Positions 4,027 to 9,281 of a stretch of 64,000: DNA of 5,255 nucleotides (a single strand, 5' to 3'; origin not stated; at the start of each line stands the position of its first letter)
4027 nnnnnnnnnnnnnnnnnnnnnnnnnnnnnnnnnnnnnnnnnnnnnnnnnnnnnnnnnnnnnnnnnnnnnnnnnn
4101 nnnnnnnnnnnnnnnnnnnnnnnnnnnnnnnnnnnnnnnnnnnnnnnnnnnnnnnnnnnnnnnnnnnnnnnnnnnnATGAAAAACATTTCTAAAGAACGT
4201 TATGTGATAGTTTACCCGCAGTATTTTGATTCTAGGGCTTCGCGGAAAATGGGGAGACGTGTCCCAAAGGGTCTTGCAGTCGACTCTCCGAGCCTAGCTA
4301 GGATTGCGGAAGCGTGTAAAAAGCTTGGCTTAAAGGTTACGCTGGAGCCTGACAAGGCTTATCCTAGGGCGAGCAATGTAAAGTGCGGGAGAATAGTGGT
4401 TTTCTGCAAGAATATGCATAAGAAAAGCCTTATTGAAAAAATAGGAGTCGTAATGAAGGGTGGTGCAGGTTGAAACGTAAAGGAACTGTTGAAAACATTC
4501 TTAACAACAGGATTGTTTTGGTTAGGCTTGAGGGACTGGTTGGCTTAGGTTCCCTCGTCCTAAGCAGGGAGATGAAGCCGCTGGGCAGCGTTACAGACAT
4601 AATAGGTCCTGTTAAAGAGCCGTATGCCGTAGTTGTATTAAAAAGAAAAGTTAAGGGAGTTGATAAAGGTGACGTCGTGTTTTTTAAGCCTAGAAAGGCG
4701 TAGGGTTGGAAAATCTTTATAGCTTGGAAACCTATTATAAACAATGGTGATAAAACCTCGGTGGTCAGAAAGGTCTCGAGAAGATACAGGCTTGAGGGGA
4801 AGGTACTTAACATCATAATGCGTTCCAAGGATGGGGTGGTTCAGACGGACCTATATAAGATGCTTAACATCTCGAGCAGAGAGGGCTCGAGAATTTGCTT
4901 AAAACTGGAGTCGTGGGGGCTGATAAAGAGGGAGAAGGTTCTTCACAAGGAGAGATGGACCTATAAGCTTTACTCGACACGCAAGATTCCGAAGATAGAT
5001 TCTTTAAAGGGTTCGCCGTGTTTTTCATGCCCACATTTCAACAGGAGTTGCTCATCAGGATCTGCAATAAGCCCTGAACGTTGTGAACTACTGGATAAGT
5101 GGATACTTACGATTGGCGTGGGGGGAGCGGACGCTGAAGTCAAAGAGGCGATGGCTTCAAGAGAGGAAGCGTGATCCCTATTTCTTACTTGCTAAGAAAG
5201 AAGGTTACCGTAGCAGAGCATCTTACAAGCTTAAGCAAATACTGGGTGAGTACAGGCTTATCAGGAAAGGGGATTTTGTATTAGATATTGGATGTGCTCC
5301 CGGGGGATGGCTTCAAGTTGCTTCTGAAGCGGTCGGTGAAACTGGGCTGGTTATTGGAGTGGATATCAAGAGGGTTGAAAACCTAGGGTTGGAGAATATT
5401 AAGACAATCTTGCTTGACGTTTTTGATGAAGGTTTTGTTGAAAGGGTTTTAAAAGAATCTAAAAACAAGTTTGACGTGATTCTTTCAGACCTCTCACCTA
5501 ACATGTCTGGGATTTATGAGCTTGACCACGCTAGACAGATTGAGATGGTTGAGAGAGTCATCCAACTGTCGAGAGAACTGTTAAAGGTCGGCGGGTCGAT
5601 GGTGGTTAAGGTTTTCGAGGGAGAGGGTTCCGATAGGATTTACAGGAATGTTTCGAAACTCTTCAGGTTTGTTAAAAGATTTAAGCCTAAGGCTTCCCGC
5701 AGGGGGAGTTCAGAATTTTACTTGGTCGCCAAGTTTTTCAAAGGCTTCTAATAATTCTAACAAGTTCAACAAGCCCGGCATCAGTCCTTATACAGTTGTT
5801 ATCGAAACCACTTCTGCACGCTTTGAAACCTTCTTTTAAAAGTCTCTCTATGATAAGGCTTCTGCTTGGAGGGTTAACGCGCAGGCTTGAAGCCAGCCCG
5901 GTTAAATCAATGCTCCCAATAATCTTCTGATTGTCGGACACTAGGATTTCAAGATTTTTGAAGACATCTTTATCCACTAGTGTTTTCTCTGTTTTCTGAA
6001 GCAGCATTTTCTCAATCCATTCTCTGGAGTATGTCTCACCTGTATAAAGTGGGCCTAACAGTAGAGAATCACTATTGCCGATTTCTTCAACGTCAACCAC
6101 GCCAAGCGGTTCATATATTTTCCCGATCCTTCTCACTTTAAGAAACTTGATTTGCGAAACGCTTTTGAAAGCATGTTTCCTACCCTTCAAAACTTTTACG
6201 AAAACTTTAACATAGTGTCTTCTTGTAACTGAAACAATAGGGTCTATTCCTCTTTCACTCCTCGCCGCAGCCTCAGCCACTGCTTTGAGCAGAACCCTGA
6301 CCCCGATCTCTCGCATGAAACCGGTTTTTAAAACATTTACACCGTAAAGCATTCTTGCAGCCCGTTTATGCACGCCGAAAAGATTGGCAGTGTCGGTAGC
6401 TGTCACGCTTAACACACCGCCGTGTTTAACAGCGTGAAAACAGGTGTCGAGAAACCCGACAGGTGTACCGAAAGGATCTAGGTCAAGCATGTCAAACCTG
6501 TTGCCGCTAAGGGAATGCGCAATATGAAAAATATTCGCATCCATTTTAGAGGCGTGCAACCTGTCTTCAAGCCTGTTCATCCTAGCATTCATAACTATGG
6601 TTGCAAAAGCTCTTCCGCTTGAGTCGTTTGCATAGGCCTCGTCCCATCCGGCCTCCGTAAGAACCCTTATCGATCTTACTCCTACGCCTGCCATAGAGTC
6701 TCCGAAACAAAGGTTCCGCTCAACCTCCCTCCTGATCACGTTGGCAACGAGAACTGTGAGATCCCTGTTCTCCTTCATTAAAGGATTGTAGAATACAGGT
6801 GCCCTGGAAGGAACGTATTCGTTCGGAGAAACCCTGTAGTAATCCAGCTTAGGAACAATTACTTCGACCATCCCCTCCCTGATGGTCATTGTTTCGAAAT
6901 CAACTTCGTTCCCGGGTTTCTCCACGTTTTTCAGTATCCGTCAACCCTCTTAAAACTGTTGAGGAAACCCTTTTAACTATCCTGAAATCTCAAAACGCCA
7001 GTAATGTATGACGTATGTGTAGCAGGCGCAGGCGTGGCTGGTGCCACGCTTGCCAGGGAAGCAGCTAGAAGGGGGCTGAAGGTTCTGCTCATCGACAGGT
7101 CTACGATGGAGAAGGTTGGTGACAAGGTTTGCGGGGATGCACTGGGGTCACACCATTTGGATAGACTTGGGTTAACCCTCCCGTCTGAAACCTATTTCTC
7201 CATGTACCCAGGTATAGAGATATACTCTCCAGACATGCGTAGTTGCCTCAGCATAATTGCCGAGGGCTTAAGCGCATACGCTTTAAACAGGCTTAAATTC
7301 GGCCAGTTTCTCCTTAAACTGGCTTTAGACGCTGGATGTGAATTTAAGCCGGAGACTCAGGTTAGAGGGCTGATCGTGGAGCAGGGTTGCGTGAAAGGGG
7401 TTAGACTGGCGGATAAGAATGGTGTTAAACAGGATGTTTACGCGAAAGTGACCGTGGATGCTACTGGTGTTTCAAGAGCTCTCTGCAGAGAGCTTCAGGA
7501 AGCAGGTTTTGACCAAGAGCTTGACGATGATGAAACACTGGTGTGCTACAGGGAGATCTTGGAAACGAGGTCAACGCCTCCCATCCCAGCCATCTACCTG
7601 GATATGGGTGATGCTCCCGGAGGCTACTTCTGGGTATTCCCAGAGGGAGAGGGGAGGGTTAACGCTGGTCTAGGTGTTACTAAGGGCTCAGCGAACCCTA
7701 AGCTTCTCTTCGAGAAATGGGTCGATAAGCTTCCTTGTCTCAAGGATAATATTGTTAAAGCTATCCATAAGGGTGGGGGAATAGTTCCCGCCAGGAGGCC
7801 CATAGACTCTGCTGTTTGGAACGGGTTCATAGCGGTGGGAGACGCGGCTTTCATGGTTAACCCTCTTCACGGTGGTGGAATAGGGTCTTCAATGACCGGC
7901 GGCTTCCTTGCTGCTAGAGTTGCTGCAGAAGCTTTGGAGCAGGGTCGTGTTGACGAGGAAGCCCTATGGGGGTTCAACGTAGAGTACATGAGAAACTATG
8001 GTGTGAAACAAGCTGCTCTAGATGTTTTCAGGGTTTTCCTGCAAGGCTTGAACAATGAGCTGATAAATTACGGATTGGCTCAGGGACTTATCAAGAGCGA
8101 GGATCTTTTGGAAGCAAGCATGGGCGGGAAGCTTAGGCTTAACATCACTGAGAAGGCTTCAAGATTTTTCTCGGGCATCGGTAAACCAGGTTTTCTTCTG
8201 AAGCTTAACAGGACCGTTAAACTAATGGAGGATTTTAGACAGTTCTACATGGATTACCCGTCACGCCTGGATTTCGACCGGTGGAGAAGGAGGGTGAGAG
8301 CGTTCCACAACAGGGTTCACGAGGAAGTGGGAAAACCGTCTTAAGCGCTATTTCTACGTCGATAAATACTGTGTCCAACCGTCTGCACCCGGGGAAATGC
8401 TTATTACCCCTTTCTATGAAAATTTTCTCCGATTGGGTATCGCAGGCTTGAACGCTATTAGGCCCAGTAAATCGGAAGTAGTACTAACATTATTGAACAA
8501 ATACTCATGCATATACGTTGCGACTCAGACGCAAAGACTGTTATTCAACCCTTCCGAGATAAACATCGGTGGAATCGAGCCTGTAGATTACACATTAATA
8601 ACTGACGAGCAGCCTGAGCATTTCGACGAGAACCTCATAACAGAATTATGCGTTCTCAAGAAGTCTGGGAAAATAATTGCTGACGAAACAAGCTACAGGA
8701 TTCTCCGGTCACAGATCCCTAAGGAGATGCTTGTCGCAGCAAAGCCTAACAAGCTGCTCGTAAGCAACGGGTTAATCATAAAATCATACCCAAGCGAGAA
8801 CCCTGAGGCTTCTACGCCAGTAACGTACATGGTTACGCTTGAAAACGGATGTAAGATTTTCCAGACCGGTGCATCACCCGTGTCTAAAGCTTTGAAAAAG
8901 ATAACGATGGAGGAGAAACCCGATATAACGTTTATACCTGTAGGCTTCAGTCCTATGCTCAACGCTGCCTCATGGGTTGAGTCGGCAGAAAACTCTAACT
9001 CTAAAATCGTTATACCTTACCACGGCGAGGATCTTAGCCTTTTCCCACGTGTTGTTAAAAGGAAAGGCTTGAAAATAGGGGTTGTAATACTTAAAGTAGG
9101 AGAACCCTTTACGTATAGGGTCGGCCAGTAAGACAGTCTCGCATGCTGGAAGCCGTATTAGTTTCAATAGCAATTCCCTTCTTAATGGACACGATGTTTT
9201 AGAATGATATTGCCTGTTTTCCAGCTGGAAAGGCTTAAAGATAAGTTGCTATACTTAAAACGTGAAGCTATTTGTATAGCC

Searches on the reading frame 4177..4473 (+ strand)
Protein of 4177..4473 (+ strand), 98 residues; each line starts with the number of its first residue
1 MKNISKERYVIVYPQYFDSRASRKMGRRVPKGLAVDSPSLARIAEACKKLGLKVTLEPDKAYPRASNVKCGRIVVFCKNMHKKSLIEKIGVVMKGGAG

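Call 69: search_protein_families(library=pfam, proteins=[window:4177-4473:+], max_evalue=0.00001)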
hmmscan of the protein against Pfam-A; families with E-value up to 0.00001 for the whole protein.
window:4177-4473:+ (98 aa): 1 family
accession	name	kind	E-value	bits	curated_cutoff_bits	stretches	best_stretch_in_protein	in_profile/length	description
PF01922.23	SRP19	-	4.3e-23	82.4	25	1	11-87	1-76/95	SRP19 protein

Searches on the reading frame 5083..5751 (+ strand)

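Call 69: search_protein_families(library=pfam, proteins=[window:5083-5751:+], max_evalue=0.00001)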
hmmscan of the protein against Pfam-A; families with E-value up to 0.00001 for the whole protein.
window:5083-5751:+ (222 aa): 2 families
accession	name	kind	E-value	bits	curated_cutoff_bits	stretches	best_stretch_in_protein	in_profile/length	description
PF01728.25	FtsJ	-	1.4e-50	172.2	24.1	1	42-217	1-179/181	FtsJ-like methyltransferase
PF13847.12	Methyltransf_31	-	5.3e-08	33.1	27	1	61-179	2-113/145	Methyltransferase domain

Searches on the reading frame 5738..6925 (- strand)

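Call 69: search_protein_families(library=pfam, proteins=[window:5738-6925:-], max_evalue=0.00001)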
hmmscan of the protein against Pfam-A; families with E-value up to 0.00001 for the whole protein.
window:5738-6925:- (395 aa): 2 families
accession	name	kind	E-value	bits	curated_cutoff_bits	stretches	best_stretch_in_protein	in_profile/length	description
PF02005.22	TRM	-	5.2e-79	266.6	27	1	36-393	12-376/376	N2,N2-dimethylguanosine tRNA methyltransferase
PF02475.24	TRM5-TYW2_MTfase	-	3.4e-06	27.6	28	1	64-173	30-134/164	TRM5/TYW2 methyltransferase domain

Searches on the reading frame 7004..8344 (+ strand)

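Call 69: search_protein_families(library=pfam, proteins=[window:7004-8344:+], max_evalue=0.00001)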
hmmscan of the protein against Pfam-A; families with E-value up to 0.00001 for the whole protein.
window:7004-8344:+ (446 aa): 7 families
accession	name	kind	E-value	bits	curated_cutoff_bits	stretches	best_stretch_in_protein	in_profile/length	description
PF01266.30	DAO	-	2.2e-15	57.5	27.9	2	3-33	1-31/353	FAD dependent oxidoreductase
PF22578.2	GGR_cat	-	7.3e-12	45.4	27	1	180-260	4-87/88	Geranylgeranyl reductase catalytic domain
PF00890.30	FAD_binding_2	-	2.7e-10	40.4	20.4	0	103-169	148-217/414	FAD binding domain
PF12831.13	FAD_oxidored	-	1.6e-09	38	27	0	3-34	1-32/416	FAD dependent oxidoreductase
PF04820.20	Trp_halogenase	-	3.2e-09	36.6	21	1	89-332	150-375/458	Tryptophan halogenase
PF01494.25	FAD_binding_3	-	1.1e-08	35.2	22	1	2-158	2-161/349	FAD binding domain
PF01134.28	GIDA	-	8.6e-07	28.8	22.1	0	3-50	1-47/391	Glucose inhibited division protein A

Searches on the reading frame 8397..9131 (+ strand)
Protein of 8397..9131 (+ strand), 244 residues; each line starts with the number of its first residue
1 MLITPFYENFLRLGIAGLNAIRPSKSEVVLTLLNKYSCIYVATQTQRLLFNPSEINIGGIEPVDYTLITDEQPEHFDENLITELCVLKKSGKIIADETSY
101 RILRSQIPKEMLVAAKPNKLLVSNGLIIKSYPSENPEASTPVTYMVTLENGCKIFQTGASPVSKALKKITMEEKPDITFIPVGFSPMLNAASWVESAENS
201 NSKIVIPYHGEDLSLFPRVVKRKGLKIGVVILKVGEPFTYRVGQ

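Call 69: search_protein_families(library=pfam, proteins=[window:8397-9131:+], max_evalue=0.00001)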
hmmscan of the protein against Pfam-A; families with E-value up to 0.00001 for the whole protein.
window:8397-9131:+ (244 aa): 1 family
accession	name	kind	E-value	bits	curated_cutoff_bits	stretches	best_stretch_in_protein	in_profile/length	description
PF13483.12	Lactamase_B_3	-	4e-06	27.3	24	0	36-209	7-160/160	Beta-lactamase superfamily domain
